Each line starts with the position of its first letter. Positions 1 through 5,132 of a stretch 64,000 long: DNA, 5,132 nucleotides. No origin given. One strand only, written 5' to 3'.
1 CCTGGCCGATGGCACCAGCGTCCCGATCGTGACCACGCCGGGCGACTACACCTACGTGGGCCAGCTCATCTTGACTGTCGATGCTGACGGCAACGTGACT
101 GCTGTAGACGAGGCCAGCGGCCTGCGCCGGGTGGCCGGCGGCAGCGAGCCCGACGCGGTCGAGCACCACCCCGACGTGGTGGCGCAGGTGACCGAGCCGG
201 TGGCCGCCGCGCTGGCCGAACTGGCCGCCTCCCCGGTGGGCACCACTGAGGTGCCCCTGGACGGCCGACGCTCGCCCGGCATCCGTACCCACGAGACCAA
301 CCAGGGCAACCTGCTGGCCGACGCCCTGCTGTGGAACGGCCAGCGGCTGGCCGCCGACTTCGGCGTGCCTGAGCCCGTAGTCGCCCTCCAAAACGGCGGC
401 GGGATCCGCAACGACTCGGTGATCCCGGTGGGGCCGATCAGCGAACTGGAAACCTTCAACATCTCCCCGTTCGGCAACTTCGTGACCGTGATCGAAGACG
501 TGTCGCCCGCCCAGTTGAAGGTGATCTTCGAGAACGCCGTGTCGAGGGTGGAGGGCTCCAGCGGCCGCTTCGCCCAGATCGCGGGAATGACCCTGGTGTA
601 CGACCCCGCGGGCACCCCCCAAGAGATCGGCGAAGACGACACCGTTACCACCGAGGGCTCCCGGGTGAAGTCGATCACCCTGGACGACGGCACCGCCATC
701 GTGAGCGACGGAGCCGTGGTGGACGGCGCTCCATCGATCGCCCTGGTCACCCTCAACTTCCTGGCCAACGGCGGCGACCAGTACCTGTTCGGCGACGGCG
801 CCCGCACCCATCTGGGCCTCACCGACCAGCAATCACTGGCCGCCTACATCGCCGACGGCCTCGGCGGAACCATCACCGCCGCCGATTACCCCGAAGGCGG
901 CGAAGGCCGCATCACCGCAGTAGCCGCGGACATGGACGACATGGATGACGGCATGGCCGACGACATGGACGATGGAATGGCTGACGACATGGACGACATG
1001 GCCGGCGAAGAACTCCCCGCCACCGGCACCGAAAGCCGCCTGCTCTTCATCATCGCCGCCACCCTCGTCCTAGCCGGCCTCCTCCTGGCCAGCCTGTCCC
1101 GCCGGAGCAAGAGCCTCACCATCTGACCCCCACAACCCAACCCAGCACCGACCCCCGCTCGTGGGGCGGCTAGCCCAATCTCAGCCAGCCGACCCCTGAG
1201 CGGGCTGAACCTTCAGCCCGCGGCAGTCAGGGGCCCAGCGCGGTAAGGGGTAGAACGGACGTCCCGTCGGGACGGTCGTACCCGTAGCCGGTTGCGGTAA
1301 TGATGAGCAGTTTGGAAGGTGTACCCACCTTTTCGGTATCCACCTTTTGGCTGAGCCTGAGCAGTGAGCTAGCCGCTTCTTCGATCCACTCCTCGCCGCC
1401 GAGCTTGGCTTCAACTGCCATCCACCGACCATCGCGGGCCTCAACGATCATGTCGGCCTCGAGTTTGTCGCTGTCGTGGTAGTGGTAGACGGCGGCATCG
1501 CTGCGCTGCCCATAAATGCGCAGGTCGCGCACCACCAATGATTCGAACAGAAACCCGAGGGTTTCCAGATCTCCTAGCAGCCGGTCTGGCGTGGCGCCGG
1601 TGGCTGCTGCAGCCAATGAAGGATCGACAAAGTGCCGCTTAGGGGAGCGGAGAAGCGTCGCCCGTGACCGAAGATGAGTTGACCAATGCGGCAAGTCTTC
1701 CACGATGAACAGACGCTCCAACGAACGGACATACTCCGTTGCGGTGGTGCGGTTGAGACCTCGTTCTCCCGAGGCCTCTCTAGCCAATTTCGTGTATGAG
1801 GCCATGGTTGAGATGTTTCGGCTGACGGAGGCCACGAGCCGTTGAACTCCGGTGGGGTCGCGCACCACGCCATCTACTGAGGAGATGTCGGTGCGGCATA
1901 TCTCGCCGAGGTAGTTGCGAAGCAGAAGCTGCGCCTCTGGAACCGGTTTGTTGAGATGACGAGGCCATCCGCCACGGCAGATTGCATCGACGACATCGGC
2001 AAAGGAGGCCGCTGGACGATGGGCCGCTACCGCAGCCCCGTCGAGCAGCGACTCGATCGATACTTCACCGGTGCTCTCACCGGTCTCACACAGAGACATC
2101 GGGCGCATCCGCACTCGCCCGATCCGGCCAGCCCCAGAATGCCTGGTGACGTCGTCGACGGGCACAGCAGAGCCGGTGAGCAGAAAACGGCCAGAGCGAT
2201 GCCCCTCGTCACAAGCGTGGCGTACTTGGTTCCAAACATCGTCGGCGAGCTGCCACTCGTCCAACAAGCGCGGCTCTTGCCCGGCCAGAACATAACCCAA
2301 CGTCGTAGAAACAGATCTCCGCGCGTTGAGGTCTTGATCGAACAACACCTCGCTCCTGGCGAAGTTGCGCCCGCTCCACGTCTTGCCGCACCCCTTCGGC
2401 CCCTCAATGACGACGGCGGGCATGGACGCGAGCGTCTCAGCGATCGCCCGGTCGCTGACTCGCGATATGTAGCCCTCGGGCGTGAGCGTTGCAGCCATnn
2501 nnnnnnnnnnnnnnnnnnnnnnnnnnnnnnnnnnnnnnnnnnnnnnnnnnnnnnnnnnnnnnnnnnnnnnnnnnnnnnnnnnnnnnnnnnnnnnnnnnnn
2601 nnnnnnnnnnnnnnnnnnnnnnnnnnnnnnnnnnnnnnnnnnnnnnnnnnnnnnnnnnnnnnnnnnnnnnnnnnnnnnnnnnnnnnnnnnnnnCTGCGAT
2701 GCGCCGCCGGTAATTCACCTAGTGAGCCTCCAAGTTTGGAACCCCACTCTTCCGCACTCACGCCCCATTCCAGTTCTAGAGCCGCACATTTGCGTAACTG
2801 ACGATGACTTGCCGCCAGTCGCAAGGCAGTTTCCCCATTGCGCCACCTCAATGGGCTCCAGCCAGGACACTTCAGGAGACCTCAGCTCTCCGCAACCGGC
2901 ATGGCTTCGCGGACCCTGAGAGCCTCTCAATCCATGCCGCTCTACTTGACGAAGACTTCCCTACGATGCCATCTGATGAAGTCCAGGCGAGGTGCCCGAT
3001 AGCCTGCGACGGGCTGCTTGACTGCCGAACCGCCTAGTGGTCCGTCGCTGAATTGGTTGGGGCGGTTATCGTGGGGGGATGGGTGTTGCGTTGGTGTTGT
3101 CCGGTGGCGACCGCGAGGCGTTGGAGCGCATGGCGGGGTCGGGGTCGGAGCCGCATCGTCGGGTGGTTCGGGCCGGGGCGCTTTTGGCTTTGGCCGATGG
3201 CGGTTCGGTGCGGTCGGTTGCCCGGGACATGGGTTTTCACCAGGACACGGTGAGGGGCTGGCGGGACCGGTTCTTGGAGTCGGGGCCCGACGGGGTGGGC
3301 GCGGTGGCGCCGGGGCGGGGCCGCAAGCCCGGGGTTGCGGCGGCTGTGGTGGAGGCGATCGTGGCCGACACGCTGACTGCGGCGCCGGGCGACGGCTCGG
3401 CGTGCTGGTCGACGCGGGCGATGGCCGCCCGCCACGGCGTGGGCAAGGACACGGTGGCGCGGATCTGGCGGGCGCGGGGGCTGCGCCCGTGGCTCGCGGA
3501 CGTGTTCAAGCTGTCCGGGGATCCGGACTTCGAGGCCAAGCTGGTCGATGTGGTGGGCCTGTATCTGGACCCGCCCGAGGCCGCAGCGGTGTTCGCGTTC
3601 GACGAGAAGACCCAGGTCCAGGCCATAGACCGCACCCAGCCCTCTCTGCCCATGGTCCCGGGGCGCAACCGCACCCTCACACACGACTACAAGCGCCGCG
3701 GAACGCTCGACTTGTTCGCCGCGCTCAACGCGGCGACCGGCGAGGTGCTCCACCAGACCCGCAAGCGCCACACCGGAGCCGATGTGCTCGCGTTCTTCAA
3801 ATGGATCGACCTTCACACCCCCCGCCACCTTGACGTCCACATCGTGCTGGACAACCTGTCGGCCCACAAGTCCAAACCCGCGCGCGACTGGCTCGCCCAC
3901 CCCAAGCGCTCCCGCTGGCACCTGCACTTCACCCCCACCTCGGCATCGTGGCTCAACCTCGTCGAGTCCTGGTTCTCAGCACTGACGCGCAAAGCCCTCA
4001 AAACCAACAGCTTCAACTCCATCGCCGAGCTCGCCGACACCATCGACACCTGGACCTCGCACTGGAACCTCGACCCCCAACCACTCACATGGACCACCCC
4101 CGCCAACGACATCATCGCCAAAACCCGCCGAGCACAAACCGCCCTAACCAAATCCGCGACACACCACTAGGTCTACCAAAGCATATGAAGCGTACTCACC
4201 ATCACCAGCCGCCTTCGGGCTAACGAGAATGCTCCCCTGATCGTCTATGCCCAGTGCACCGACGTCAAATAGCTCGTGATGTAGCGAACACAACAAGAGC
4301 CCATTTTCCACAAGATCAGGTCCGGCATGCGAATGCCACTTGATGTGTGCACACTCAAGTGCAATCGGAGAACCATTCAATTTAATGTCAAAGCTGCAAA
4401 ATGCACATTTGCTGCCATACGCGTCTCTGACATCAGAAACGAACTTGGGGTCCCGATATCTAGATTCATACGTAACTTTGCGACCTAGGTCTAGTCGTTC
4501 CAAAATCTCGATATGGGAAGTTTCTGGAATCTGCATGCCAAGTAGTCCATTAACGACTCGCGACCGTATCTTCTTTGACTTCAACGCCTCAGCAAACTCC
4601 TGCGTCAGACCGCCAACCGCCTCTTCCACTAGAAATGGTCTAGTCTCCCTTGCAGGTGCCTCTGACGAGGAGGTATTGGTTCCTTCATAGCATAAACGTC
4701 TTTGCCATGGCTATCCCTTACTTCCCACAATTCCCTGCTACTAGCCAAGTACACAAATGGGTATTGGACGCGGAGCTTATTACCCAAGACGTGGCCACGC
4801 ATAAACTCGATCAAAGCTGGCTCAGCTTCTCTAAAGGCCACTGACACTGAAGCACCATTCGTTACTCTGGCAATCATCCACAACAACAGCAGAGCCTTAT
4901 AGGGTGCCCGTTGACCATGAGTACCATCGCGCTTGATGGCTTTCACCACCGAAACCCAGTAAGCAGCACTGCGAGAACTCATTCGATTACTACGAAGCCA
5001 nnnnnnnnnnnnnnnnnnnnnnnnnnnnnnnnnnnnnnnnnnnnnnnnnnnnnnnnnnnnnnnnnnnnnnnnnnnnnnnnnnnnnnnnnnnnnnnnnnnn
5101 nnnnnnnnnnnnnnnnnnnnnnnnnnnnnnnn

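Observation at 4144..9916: AT-richer six-ORF operon (DndC-like PP-loop enzyme, GHKL ATPase, two orphan proteins, SBD-like/HNH nuclease): candidate undescribed DNA-modification or defence system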

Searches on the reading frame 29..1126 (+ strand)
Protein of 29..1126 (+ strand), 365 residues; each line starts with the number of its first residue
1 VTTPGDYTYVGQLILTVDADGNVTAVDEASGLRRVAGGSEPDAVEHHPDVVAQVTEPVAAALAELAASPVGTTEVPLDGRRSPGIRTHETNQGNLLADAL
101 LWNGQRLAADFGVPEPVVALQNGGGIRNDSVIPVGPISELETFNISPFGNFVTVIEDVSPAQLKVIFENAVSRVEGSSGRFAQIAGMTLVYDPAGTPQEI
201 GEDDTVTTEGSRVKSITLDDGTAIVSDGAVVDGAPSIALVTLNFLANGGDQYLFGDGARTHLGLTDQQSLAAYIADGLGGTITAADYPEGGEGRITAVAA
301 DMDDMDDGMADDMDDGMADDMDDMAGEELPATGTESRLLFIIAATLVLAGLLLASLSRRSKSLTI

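Call 9: search_protein_families(library=pfam, proteins=[window:29-1126:+], max_evalue=0.01)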
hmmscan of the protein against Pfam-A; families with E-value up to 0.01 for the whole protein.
window:29-1126:+ (365 aa): 2 families
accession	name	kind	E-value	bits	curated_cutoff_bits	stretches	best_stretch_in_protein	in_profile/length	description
PF02872.23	5_nucleotid_C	-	2.8e-20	73.4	23.6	1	70-252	2-153/158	5'-nucleotidase, C-terminal domain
PF00746.26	Gram_pos_anchor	-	2e-05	24.9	20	1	326-359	6-39/43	LPXTG cell wall anchor motif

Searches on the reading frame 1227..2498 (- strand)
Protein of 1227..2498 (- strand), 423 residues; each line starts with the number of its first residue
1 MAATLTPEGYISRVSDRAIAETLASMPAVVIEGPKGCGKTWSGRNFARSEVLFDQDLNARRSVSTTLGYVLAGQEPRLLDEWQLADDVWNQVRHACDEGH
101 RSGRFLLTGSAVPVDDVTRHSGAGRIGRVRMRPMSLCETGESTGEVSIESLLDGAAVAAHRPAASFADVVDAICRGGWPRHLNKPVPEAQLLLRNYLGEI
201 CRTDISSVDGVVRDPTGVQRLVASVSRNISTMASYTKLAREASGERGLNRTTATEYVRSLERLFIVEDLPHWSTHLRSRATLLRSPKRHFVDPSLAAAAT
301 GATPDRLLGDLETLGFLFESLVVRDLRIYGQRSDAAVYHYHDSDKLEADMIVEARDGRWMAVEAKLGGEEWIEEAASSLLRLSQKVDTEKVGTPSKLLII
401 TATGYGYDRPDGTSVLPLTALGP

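Call 9: search_protein_families(library=pfam, proteins=[window:1227-2498:-], max_evalue=0.01)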
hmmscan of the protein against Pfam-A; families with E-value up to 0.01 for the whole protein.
window:1227-2498:- (423 aa): 2 families
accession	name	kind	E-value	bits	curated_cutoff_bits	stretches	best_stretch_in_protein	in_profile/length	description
PF13635.12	DUF4143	-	1.6e-33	116.2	28.1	1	203-366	2-159/160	Domain of unknown function (DUF4143)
PF13173.12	AAA_14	-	2.2e-11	44.3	27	1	27-138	3-127/129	AAA domain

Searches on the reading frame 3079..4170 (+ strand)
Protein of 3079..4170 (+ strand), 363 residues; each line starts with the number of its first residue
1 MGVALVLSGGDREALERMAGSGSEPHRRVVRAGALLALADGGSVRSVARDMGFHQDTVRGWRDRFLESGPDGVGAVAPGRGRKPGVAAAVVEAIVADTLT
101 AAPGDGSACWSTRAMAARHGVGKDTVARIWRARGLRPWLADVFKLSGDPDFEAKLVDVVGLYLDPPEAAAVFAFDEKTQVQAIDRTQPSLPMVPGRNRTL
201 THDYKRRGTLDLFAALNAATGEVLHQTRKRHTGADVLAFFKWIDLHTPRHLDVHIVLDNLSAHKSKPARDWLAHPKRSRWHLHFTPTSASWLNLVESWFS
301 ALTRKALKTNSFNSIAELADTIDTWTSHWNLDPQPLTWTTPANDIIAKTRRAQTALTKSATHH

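Call 9: search_protein_families(library=pfam, proteins=[window:3079-4170:+], max_evalue=0.01)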
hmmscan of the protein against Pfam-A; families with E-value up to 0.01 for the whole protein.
window:3079-4170:+ (363 aa): 8 families
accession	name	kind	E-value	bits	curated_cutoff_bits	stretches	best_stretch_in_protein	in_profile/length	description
PF13358.12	DDE_3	-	6.9e-22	78.3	28.6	1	174-318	5-145/146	DDE superfamily endonuclease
PF13384.12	HTH_23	-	2.3e-12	46.7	24.6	1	26-73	2-49/50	Homeodomain-like domain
PF13551.12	HTH_29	-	3.4e-11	43.5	28.1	1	31-83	1-55/64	Winged helix-turn helix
PF13518.12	HTH_28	-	1.2e-09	38.5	25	1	31-75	2-46/52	Helix-turn-helix domain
PF13565.12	HTH_32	-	7.4e-09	36.5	33.7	1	57-130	1-73/73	Homeodomain-like domain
PF13542.12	HTH_Tnp_ISL3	-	6.2e-05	22.8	27.4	0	34-64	20-49/51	Helix-turn-helix domain of transposase family ISL3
PF13730.12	HTH_36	-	0.0015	18.7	25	0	35-62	14-46/55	Helix-turn-helix domain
PF01527.26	HTH_Tnp_1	-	0.003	18.2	24.1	1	37-66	19-48/75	Transposase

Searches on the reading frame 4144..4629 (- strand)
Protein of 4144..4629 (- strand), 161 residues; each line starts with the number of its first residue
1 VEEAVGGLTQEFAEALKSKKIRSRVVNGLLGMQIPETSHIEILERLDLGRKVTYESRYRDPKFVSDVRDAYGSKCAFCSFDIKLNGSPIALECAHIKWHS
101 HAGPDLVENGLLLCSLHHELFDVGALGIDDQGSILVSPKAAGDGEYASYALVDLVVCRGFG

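Call 5: search_protein_families(library=pfam, proteins=[window:4144-4629:-], max_evalue=0.1)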
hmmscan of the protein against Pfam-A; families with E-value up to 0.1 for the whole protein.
window:4144-4629:- (161 aa): 1 family
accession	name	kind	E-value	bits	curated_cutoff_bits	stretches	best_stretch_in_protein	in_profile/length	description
PF13391.12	HNH_2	-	6.3e-10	39.2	21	1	75-129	1-66/66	HNH endonuclease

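Call 6: search_protein_families(library=padloc, proteins=[window:4144-4629:-], max_evalue=0.1)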
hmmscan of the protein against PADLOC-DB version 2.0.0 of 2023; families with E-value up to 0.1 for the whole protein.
window:4144-4629:- (161 aa): 3 families
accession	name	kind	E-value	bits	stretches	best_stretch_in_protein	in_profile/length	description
PDLC04132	HNH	-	2.4e-07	28.2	1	49-142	143-233/286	-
PDLC03546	HNH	-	0.00017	18.7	1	50-137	149-234/282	Type II restriction enzyme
PDLC00337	PtuB1|PtuB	-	0.044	11.6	1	53-82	37-66/216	Unknown function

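Call 7: search_protein_families(library=ncbifam, proteins=[window:4144-4629:-], max_evalue=0.1)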
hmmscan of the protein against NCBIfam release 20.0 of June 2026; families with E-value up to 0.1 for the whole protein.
window:4144-4629:- (161 aa): 2 families
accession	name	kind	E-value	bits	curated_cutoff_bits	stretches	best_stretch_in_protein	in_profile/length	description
NF045808.1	PT-DNA_restrict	exception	2.2e-40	138.6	180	1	2-145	105-246/284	phosphorothioated DNA-binding restriction endonuclease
NF040563.1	guided_IscB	equivalog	0.057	12.5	175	1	71-119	191-233/314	RNA-guided endonuclease IscB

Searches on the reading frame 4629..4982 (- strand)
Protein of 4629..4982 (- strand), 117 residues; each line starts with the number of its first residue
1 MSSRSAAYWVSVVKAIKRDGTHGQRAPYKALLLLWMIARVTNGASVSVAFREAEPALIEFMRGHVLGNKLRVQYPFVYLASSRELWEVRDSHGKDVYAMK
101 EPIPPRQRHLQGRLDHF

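Call 5: search_protein_families(library=pfam, proteins=[window:4629-4982:-], max_evalue=0.1)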
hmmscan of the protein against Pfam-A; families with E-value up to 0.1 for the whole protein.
window:4629-4982:- (117 aa): 0 families

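Call 6: search_protein_families(library=padloc, proteins=[window:4629-4982:-], max_evalue=0.1)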
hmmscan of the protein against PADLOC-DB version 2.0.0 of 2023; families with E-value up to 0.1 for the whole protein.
window:4629-4982:- (117 aa): 0 families

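Call 7: search_protein_families(library=ncbifam, proteins=[window:4629-4982:-], max_evalue=0.1)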
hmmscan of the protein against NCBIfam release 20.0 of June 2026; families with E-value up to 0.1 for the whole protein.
window:4629-4982:- (117 aa): 1 family
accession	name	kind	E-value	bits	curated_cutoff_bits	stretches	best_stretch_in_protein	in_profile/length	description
NF045808.1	PT-DNA_restrict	exception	1.2e-07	31.2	180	1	11-96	5-90/284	phosphorothioated DNA-binding restriction endonuclease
